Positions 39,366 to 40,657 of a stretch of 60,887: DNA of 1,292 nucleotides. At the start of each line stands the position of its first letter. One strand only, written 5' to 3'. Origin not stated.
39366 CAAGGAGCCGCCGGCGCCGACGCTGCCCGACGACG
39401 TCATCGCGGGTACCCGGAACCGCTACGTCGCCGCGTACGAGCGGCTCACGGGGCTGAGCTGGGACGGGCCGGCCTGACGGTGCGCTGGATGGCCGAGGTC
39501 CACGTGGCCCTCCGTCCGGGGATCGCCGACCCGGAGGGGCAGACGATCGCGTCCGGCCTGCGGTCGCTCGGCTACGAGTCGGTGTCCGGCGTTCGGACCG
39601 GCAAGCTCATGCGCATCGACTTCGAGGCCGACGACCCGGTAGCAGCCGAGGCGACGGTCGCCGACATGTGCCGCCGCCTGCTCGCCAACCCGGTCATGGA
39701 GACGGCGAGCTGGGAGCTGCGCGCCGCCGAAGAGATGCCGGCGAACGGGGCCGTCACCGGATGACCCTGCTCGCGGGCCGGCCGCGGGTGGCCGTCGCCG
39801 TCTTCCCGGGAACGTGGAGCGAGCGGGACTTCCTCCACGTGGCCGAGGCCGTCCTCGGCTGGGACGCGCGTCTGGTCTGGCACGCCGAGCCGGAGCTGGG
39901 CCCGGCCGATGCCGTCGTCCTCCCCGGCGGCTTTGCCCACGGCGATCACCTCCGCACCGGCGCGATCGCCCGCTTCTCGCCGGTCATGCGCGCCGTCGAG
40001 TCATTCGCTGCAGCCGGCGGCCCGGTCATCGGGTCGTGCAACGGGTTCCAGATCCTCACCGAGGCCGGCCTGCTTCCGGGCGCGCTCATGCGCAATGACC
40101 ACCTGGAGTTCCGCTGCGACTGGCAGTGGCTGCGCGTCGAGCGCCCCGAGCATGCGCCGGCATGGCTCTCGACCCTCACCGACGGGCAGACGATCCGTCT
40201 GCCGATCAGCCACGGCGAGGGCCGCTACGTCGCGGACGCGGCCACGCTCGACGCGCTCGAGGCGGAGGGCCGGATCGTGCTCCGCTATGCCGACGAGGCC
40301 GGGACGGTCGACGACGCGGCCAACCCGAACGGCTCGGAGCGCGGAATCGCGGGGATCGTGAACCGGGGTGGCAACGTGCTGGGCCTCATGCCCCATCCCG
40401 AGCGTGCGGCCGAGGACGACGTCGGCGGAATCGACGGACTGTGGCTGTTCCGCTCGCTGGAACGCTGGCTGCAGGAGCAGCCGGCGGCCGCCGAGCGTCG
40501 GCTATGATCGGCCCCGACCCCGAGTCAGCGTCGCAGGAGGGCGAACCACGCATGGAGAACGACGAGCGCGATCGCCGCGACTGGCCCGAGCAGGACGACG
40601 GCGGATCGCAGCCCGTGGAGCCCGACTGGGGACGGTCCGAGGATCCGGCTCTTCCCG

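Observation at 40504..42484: Two zinc-ribbon / disordered / transmembrane proteins translationally coupled between purQ and purL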

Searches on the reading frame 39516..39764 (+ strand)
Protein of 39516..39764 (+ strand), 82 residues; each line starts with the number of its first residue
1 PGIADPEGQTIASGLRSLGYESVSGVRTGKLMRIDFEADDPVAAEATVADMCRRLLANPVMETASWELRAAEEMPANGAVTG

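Call 8: search_protein_families(library=pfam, proteins=[window:39516-39764:+], max_evalue=0.1)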
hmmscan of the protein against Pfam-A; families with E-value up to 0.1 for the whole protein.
window:39516-39764:+ (82 aa): 1 family
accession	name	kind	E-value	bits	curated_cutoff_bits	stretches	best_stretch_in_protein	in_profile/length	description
PF02700.19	PurS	-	4.1e-23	81.8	22.2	1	1-67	10-76/77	Phosphoribosylformylglycinamidine (FGAM) synthase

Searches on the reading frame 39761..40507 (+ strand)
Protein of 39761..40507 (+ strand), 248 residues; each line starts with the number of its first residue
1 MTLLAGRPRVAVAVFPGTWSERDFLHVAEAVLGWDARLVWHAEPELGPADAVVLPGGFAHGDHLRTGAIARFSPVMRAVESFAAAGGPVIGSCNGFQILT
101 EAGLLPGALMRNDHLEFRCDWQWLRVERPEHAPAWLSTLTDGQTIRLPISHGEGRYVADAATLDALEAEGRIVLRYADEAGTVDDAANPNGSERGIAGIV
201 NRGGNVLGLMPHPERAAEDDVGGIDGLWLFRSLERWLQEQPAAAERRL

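Call 8: search_protein_families(library=pfam, proteins=[window:39761-40507:+], max_evalue=0.1)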
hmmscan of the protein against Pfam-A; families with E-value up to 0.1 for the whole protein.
window:39761-40507:+ (248 aa): 4 families
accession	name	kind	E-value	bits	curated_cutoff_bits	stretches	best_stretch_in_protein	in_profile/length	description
PF13507.12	GATase_5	-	1.8e-38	132.6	27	1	7-218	1-231/260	CobB/CobQ-like glutamine amidotransferase domain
PF07685.20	GATase_3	-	2.4e-06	27.7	27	1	42-101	33-90/196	CobB/CobQ-like glutamine amidotransferase domain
PF01965.30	DJ-1_PfpI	-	1.5e-05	25.3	26.6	1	48-108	61-116/165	DJ-1/PfpI family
PF00117.34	GATase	-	0.038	14.1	22.8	1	45-102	39-88/190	Glutamine amidotransferase class-I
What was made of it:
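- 39761..40507 (+): purQ (FGAM synthase glutaminase subunit), upstream neighbour. Pfam GATase_5, E 1.8e-38 (call 8).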

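Call 49: search_solved_structures(query=window:39761-40507:+, max_evalue=1e-10, show_alignments=2)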
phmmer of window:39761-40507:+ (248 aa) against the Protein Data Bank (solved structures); distinct sequences matched with E-value up to 1e-10: 14.
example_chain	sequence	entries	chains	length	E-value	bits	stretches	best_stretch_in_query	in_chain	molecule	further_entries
3d54_D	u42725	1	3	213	1.1e-43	153.2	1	7-238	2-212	Phosphoribosylformylglycinamidine synthase 1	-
7dw7_A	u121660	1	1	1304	3.9e-18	69.4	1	45-216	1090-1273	Phosphoribosylformylglycinamidine synthase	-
6jt9_A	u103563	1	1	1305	4.2e-18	69.3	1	45-216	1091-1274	Phosphoribosylformylglycinamidine synthase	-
6jta_A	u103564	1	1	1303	4.2e-18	69.3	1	45-216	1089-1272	Phosphoribosylformylglycinamidine synthase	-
6lyo_A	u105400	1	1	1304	4.2e-18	69.3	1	45-216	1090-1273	Phosphoribosylformylglycinamidine synthase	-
1t3t_A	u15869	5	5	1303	4.3e-18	69.3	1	45-216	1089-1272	Phosphoribosylformylglycinamidine synthase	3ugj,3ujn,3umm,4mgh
4r7g_A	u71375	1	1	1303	4.3e-18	69.3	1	45-216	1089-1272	Phosphoribosylformylglycinamidine synthase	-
4lgy_A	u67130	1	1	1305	4.3e-18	69.3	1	45-216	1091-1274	Phosphoribosylformylglycinamidine synthase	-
6lym_A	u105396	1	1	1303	4.3e-18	69.3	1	45-216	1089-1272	Phosphoribosylformylglycinamidine synthase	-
6jt7_A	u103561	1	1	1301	4.3e-18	69.3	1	45-216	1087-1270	Phosphoribosylformylglycinamidine synthase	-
6jt8_A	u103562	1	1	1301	4.4e-18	69.2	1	45-216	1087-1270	Phosphoribosylformylglycinamidine synthase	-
6lyl_A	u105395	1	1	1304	4.9e-18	69.1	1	45-216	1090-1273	Phosphoribosylformylglycinamidine synthase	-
6lyk_A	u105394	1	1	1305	2e-17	67.1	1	45-216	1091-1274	Phosphoribosylformylglycinamidine synthase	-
4l78_A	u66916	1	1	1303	2e-17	67.1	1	45-216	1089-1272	Phosphoribosylformylglycinamidine synthase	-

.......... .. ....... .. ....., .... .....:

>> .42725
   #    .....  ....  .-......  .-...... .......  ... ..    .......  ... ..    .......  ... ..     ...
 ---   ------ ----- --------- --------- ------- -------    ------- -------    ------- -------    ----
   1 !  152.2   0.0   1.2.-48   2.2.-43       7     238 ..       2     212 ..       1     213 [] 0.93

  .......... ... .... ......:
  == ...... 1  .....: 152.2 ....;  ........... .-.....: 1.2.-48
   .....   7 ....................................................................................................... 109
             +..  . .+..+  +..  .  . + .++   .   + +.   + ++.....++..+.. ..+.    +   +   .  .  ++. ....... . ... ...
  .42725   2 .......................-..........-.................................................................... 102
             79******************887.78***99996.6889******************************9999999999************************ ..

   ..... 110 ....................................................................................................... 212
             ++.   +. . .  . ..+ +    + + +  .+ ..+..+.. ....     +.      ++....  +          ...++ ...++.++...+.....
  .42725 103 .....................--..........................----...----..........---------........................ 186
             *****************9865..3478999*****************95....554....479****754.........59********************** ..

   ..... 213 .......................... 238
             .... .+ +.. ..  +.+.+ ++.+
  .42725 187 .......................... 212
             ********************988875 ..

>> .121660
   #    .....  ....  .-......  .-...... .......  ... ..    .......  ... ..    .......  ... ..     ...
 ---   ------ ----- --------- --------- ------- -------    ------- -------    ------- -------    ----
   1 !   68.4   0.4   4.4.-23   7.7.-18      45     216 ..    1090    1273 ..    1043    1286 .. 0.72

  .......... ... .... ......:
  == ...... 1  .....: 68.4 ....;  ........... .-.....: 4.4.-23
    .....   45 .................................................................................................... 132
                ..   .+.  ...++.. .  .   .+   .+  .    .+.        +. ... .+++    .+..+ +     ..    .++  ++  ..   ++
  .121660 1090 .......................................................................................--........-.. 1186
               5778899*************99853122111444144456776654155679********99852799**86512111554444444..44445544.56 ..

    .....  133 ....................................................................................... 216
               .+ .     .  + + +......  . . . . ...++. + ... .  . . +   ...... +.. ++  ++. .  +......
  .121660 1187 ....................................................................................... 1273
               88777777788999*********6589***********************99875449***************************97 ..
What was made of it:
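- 39761..40507 (+): Aligns over residues 7-238 with T. maritima PurQ, PDB 3D54_D (call 49).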
